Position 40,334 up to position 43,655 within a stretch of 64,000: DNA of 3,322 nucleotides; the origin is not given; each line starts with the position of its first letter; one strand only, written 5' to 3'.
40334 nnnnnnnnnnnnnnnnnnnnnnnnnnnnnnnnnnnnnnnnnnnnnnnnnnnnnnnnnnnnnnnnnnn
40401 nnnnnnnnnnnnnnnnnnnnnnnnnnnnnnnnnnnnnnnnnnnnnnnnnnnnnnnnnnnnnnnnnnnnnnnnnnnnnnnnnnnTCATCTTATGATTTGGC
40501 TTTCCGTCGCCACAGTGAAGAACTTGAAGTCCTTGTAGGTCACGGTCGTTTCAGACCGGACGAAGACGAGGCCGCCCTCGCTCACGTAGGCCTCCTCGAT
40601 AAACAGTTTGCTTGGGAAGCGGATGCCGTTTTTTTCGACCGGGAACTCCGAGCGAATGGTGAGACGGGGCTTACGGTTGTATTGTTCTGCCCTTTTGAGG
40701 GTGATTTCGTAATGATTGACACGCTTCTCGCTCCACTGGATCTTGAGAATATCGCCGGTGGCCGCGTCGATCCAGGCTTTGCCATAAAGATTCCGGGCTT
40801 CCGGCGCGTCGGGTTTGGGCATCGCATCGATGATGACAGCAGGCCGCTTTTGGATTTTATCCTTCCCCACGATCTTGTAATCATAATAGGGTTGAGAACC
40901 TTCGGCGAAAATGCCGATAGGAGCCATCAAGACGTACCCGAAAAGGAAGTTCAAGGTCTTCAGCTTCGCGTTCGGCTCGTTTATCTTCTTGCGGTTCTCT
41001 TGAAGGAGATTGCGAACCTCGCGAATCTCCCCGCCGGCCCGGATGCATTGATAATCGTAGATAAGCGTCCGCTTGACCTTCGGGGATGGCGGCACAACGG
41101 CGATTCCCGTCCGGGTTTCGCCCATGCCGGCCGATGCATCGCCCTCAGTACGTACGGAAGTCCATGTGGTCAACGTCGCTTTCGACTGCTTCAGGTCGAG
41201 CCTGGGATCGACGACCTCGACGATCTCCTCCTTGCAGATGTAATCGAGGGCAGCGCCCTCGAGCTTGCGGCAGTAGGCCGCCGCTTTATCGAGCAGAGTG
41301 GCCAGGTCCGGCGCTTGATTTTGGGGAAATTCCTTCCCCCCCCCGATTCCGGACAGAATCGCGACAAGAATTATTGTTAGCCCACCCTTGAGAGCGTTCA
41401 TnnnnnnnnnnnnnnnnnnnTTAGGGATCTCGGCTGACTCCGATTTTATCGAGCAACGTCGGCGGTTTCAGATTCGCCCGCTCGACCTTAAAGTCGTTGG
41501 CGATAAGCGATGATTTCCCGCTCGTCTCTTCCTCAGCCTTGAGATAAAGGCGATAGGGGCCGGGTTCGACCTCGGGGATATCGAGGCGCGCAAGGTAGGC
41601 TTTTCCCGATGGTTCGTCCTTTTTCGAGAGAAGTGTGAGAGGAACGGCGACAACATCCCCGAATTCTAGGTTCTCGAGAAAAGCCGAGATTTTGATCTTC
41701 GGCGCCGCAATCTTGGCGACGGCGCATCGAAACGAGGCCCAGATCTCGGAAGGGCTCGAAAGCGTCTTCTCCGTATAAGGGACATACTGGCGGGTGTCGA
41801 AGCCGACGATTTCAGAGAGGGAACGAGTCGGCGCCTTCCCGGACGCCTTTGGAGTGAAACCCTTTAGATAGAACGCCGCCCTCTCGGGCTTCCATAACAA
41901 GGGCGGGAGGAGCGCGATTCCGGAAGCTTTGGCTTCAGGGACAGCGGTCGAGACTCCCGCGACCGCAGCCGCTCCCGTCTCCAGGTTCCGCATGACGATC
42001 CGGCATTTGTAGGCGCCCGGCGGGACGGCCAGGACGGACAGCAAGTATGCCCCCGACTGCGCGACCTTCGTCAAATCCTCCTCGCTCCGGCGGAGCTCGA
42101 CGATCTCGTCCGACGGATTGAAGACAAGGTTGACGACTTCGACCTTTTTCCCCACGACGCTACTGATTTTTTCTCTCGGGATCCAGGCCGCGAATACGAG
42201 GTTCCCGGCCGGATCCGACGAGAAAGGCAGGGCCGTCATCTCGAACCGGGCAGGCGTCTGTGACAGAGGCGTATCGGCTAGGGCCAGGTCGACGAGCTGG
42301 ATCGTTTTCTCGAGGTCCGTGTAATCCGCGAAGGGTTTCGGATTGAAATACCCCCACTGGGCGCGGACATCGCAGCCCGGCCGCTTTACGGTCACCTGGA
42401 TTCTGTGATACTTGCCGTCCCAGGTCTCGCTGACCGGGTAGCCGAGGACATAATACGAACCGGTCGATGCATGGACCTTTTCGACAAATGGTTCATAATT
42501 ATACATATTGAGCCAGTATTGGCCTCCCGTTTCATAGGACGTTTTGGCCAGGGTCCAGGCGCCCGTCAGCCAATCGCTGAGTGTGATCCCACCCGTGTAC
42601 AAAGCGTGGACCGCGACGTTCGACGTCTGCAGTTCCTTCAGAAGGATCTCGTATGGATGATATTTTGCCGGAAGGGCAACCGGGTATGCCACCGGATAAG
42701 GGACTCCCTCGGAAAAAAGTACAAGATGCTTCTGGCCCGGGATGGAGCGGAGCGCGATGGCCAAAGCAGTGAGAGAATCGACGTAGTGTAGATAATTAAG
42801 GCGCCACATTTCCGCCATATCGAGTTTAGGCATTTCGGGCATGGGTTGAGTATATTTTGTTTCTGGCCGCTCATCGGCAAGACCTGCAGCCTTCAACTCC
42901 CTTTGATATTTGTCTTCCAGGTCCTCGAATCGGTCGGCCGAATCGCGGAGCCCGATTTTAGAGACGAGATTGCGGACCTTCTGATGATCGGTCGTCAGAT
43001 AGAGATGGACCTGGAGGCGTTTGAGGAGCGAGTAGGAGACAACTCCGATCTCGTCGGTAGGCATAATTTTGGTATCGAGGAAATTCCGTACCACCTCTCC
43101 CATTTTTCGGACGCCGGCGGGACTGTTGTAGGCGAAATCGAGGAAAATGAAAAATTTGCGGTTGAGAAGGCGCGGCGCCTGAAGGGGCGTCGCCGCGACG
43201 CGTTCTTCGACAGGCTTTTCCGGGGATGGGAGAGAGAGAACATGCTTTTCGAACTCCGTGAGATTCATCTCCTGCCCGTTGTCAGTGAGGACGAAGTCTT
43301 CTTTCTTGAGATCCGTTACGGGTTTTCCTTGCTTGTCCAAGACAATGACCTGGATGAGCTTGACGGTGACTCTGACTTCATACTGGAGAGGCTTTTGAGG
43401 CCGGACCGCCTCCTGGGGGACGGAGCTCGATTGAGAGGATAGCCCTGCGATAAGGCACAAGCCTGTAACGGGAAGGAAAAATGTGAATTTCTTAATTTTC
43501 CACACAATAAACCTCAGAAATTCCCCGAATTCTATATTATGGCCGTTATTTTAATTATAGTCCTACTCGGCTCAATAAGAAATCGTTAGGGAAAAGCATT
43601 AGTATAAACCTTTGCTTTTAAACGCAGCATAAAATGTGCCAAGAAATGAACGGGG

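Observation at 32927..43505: Tandem array of 3 VWA proteins and 4 paralogous secreted partner proteins: an uncharacterised two-component envelope system under expansion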

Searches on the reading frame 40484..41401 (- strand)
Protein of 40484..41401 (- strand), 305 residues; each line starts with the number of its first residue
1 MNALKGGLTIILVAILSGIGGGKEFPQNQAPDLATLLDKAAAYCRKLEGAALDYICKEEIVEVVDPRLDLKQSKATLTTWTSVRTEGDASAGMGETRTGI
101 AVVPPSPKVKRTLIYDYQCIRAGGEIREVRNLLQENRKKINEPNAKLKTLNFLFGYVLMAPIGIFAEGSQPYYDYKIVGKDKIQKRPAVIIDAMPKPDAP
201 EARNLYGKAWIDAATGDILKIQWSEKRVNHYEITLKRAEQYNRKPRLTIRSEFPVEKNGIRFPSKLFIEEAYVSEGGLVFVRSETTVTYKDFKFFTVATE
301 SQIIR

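Call 3: search_protein_families(library=pfam, proteins=[window:40484-41401:-], max_evalue=0.01)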
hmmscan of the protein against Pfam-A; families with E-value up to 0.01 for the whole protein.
window:40484-41401:- (305 aa): 1 family
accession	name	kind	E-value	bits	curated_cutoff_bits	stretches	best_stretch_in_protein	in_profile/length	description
PF17131.11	LolA_like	-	0.0066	16.6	30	0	172-246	70-144/184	Outer membrane lipoprotein-sorting protein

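Call 4: search_protein_families(library=ncbifam, proteins=[window:40484-41401:-], max_evalue=0.01)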
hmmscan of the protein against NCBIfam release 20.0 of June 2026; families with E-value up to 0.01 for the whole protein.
window:40484-41401:- (305 aa): 0 families

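Call 80: search_protein_families(library=padloc, proteins=[window:40484-41401:-], max_evalue=0.01)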
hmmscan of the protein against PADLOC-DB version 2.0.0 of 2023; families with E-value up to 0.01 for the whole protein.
window:40484-41401:- (305 aa): 0 families

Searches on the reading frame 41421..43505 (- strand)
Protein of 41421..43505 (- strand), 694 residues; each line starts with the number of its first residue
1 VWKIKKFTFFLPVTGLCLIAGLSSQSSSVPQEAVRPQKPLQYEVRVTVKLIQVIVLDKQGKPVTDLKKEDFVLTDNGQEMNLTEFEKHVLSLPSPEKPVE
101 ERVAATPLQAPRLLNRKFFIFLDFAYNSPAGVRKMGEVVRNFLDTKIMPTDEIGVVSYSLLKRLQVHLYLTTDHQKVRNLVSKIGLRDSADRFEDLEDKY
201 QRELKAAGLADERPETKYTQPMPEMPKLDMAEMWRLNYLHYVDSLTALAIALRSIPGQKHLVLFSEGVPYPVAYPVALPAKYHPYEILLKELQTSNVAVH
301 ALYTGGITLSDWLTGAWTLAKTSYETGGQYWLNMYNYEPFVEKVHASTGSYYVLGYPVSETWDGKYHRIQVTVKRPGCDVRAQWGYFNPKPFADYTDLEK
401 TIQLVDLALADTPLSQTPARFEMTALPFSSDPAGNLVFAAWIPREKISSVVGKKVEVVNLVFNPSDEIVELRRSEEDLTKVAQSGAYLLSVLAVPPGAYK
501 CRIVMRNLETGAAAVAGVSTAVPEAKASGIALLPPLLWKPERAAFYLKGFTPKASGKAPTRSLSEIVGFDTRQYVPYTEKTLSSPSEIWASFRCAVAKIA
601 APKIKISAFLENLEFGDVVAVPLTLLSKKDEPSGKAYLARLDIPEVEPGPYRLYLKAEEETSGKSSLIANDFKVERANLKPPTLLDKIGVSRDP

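Call 3: search_protein_families(library=pfam, proteins=[window:41421-43505:-], max_evalue=0.01)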
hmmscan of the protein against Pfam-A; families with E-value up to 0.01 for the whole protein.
window:41421-43505:- (694 aa): 0 families

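Call 4: search_protein_families(library=ncbifam, proteins=[window:41421-43505:-], max_evalue=0.01)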
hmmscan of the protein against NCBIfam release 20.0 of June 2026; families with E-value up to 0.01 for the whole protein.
window:41421-43505:- (694 aa): 1 family
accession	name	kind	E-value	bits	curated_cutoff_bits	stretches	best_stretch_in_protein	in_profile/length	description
TIGR03436.1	acidobact_VWFA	subfamily_domain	2.8e-39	135.5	81.25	1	45-387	4-322/324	VWA domain-containing protein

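Call 80: search_protein_families(library=padloc, proteins=[window:41421-43505:-], max_evalue=0.01)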
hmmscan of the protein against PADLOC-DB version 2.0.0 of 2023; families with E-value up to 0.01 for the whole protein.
window:41421-43505:- (694 aa): 0 families
